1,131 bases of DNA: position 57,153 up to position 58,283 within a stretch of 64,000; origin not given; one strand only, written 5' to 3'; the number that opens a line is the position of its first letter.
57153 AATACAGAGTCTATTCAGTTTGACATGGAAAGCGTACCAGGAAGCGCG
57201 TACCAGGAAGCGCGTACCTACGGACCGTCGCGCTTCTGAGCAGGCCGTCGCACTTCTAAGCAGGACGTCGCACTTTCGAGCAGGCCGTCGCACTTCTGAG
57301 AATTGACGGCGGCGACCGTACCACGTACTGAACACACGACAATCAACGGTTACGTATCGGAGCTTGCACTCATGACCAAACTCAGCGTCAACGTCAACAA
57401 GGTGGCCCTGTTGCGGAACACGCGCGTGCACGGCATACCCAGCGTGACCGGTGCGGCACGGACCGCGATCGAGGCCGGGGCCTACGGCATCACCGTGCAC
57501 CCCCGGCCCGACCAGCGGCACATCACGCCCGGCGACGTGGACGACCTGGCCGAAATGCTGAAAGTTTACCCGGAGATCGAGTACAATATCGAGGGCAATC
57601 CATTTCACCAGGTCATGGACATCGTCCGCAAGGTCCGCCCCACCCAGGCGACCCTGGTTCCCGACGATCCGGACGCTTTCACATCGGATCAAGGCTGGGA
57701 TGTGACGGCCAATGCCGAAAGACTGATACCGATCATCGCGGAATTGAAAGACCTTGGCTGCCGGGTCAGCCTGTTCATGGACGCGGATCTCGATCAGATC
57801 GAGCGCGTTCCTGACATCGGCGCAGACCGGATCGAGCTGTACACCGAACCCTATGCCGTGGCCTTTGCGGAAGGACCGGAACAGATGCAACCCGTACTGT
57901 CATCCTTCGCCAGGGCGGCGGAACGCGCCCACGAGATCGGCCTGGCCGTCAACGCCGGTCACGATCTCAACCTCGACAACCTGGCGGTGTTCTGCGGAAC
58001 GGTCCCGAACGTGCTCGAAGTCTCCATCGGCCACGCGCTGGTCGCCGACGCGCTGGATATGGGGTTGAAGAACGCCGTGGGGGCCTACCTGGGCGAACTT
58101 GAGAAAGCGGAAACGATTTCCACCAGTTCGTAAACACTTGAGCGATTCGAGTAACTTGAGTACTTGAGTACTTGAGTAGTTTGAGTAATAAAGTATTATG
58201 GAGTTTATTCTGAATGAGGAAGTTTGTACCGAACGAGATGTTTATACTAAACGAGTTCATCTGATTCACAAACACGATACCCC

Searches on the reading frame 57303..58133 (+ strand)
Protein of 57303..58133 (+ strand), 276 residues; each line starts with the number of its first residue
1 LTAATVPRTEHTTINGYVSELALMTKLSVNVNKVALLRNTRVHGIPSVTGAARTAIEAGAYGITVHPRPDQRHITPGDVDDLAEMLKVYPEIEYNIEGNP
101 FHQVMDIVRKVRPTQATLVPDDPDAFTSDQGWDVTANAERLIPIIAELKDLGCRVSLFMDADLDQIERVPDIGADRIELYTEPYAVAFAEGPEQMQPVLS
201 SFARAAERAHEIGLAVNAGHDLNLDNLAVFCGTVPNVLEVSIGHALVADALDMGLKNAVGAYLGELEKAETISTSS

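Call 56: search_protein_families(library=pfam, proteins=[window:57303-58133:+], max_evalue=0.01)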
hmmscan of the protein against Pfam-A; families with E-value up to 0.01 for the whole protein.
window:57303-58133:+ (276 aa): 1 family
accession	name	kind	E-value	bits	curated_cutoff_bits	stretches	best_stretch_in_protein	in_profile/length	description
PF03740.19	PdxJ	-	4.5e-81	271.8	24.5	1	26-263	1-231/234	Pyridoxal phosphate biosynthesis protein PdxJ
